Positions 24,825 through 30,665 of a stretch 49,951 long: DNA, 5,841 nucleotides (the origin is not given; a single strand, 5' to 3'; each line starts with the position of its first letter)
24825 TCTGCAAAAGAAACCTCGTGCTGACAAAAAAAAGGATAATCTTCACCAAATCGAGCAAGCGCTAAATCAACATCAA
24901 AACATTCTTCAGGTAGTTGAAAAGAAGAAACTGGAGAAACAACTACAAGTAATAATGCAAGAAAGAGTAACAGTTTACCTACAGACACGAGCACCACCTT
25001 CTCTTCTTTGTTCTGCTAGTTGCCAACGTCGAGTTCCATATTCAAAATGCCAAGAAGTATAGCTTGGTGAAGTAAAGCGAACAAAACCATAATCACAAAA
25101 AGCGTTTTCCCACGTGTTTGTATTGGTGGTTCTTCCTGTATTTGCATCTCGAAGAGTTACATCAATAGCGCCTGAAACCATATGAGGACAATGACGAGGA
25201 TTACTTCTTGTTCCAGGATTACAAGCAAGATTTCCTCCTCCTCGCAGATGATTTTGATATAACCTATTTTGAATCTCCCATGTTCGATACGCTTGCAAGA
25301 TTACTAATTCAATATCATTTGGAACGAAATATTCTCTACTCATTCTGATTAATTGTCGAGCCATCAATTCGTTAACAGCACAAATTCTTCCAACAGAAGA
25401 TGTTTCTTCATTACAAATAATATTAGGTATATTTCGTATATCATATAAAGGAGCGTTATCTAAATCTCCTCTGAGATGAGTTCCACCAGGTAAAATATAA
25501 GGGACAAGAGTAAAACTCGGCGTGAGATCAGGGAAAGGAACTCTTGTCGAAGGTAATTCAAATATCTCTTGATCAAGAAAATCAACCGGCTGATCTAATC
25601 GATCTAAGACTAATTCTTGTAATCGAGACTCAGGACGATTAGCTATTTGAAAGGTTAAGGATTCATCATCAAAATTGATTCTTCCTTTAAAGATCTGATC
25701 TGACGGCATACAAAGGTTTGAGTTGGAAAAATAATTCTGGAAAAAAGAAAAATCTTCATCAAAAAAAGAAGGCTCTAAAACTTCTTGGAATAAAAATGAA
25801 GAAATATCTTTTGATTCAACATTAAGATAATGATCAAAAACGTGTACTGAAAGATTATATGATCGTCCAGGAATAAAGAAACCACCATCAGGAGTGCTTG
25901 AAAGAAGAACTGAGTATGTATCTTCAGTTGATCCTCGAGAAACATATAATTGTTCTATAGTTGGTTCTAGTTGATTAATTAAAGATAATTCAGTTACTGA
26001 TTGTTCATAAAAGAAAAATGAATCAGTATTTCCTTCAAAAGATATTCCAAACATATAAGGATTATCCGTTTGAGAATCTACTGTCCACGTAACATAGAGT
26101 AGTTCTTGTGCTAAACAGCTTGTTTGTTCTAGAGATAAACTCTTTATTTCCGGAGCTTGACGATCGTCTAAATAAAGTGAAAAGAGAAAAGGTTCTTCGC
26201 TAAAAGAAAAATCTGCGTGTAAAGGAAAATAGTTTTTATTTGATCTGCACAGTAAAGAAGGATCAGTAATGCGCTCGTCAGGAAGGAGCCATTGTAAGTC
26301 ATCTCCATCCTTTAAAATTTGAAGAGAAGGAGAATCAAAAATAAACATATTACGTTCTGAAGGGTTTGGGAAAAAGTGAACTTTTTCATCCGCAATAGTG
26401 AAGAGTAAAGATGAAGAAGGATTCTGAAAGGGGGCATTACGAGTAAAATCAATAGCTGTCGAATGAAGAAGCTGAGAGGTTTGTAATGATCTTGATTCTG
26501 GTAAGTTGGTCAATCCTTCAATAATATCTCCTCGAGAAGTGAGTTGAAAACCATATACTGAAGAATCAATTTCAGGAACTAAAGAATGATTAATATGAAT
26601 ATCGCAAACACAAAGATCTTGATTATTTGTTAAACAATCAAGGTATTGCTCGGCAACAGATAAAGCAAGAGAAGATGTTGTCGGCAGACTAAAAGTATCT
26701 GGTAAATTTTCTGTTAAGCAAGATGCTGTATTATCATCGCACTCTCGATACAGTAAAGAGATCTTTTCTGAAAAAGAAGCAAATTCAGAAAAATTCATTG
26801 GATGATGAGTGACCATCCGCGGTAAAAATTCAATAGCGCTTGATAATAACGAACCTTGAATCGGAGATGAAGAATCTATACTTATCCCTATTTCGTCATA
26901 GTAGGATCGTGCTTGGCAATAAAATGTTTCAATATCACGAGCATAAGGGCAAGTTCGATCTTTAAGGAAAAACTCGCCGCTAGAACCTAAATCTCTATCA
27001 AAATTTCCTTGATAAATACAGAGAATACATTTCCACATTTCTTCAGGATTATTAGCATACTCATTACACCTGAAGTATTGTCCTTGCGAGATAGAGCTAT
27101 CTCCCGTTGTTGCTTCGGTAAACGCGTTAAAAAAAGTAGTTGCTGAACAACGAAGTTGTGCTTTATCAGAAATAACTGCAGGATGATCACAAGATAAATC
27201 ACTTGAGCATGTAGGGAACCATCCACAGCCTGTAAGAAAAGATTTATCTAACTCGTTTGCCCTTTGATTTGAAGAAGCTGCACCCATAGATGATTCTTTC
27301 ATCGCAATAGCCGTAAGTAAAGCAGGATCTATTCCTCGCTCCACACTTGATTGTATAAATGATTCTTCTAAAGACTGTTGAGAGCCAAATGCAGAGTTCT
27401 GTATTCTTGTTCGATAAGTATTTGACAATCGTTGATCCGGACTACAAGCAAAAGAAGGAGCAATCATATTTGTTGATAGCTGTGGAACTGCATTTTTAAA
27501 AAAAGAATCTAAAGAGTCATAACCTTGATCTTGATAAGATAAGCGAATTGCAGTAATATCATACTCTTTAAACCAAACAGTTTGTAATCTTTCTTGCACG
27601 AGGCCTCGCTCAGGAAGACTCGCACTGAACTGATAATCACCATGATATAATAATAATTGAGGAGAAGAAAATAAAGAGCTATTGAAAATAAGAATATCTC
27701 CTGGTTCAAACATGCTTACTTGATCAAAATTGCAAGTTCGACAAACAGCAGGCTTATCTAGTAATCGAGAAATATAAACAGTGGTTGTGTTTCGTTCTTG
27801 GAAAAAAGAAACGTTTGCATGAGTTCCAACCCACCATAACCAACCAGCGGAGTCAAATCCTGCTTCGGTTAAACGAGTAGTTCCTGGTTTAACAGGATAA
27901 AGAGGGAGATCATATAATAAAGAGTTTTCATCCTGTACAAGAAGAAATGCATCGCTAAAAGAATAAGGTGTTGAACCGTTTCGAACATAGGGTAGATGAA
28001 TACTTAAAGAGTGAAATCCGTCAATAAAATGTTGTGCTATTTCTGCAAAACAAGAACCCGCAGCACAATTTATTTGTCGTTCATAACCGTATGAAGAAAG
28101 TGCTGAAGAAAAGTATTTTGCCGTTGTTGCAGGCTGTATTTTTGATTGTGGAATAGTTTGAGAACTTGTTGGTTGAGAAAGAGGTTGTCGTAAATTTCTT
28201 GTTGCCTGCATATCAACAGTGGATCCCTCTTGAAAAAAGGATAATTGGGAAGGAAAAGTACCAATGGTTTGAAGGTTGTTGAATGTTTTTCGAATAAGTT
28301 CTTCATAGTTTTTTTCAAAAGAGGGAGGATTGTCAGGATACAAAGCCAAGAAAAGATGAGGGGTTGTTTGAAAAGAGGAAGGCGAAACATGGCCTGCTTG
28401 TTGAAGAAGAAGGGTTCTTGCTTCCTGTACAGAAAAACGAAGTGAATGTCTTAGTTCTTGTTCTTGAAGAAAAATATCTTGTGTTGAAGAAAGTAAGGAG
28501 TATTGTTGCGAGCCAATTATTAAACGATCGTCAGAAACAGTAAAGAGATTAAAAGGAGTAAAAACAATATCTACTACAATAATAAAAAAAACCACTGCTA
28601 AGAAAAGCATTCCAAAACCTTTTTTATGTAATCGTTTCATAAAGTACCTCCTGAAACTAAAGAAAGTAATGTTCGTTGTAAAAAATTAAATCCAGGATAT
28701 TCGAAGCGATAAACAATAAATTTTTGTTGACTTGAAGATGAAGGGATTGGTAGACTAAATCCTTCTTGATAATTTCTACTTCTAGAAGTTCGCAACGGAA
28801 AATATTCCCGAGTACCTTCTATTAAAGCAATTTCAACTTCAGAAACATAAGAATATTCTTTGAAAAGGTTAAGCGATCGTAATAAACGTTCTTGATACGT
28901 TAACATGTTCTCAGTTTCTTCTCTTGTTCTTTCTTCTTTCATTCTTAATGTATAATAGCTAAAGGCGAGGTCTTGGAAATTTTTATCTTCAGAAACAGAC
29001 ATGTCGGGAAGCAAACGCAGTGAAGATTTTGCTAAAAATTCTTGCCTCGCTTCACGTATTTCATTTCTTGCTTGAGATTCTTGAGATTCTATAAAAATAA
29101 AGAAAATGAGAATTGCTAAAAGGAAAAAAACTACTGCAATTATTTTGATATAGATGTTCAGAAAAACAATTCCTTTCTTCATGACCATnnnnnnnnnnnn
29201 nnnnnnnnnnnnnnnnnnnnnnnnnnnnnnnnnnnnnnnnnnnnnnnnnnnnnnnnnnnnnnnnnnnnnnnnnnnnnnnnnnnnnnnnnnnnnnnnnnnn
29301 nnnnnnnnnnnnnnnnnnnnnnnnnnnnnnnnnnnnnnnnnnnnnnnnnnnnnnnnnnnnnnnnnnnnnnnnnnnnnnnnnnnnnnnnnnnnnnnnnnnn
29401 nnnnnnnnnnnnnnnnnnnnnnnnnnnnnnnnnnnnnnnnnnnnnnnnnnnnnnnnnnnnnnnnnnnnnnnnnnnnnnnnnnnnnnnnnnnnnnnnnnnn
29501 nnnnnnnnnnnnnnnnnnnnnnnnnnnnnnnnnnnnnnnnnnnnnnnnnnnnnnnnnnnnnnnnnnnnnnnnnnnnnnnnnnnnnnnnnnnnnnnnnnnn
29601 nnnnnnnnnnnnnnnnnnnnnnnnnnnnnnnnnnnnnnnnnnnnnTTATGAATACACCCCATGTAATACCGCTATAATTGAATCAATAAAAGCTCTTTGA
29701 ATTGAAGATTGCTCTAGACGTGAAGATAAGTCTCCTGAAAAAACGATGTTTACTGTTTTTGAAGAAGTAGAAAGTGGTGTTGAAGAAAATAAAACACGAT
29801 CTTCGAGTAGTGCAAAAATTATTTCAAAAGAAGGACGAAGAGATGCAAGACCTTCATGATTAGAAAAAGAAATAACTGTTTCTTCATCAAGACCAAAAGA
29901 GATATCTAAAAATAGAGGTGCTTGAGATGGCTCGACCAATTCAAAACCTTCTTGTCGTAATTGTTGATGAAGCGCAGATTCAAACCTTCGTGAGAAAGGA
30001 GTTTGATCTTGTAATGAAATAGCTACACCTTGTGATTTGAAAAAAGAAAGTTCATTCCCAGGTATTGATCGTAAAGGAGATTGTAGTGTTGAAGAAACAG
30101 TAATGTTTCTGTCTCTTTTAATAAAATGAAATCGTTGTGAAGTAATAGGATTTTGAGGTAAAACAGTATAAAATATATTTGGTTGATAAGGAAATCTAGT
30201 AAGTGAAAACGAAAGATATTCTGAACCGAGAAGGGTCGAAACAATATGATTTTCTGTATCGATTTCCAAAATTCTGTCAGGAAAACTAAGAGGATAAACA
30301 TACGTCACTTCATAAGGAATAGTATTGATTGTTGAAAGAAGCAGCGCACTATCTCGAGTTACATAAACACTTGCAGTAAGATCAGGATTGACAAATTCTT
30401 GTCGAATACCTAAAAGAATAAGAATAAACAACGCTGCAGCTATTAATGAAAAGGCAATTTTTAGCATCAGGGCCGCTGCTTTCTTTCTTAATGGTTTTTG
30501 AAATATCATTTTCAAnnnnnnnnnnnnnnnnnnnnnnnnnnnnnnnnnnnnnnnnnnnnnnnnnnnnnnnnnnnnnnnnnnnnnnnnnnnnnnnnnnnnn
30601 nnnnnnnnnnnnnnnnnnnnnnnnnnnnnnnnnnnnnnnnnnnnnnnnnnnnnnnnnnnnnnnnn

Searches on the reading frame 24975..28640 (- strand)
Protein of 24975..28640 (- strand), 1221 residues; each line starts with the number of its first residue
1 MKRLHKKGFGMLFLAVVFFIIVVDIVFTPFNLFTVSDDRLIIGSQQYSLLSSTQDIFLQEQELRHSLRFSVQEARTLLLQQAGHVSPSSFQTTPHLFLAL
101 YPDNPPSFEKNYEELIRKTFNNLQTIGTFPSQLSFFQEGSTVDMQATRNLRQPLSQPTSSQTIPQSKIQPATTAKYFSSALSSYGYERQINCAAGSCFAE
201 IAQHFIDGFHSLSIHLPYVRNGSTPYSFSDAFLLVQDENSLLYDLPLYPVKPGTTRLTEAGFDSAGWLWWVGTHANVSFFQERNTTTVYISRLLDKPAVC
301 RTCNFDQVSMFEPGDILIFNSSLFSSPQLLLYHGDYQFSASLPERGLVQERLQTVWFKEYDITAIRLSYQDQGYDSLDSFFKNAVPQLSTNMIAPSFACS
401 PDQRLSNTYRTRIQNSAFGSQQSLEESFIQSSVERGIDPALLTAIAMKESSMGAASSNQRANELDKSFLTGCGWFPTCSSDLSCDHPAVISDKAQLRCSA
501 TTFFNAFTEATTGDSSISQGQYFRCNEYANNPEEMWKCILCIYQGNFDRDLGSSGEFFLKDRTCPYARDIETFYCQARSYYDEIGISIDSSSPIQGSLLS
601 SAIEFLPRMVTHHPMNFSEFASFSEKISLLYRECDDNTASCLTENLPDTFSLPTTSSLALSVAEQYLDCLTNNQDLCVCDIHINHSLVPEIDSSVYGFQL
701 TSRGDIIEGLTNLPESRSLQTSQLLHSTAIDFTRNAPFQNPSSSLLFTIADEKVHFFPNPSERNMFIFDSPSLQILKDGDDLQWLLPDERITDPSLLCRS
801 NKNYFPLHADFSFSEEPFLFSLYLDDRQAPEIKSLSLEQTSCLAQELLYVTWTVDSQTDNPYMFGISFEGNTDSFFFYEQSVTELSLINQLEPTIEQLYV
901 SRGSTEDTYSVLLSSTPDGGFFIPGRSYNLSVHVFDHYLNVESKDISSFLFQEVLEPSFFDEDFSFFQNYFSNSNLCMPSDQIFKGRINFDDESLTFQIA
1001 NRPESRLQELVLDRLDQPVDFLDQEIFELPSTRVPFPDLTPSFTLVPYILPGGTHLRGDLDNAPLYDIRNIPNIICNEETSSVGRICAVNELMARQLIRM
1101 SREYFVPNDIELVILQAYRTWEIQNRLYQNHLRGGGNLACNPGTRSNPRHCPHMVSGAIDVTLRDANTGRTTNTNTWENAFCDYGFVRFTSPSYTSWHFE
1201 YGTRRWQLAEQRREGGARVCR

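Call 23: search_protein_families(library=pfam, proteins=[window:24975-28640:-], max_evalue=0.1)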
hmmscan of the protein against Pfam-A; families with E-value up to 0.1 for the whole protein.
window:24975-28640:- (1221 aa): 1 family
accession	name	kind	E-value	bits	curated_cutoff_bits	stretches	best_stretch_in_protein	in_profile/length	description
PF02557.22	VanY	-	7e-05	23.1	25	1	1106-1201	20-129/132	D-alanyl-D-alanine carboxypeptidase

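Call 36: search_protein_families(library=ncbifam, proteins=[window:24975-28640:-], max_evalue=1)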
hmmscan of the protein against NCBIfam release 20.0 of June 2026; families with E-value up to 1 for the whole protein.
window:24975-28640:- (1221 aa): 1 family
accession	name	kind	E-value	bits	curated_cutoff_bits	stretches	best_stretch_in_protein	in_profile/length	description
NF000380.1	vanXY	equivalog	0.0015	18.1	250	1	1089-1201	32-156/179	D,D-carboxypeptidase/D,D-dipeptidase VanXY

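Call 72: search_solved_structures(query=window:24975-28640:-, max_evalue=0.1)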
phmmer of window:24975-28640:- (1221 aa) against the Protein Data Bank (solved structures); distinct sequences matched with E-value up to 0.1: 0.

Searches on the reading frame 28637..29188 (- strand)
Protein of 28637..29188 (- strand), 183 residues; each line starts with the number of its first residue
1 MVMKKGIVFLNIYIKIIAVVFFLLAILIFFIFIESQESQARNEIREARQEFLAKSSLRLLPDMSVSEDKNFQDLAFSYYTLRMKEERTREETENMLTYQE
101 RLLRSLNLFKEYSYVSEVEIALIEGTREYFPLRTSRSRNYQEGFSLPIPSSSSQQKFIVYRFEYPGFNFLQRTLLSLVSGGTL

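Call 23: search_protein_families(library=pfam, proteins=[window:28637-29188:-], max_evalue=0.1)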
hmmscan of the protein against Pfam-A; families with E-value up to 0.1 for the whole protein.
window:28637-29188:- (183 aa): 1 family
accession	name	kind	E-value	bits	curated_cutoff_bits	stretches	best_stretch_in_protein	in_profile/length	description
PF13000.13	Acatn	-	0.077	12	23.7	1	3-79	192-270/546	Acetyl-coenzyme A transporter 1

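Call 36: search_protein_families(library=ncbifam, proteins=[window:28637-29188:-], max_evalue=1)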
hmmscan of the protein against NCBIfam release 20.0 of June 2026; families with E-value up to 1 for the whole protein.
window:28637-29188:- (183 aa): 3 families
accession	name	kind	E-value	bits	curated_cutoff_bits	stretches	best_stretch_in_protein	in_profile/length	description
NF038389.1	ArsS_fam_HK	equivalog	0.0096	15.4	250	1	13-113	6-107/403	ArsS family sensor histidine kinase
TIGR00648.1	recU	equivalog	0.044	13.6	176.75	1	4-47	101-143/169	Holliday junction resolvase RecU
NF042931.1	SAG1386_EF1546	equivalog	0.07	13.2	80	1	13-51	30-70/158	SAG1386/EF1546 family surface-associated protein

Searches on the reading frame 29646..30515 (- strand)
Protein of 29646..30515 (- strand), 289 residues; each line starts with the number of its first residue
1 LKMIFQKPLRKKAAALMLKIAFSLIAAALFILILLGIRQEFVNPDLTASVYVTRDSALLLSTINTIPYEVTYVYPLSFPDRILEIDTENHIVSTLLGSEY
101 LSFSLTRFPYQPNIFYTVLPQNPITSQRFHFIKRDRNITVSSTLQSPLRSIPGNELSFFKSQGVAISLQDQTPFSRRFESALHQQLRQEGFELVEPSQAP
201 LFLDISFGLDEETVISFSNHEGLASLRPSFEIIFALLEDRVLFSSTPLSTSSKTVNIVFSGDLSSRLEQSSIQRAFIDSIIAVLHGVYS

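Call 23: search_protein_families(library=pfam, proteins=[window:29646-30515:-], max_evalue=0.1)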
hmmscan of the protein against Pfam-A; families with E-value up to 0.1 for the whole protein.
window:29646-30515:- (289 aa): 1 family
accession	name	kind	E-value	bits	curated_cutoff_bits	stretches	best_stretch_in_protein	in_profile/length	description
PF13590.11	DUF4136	-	0.044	14.7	32.8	1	171-221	31-75/152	Domain of unknown function (DUF4136)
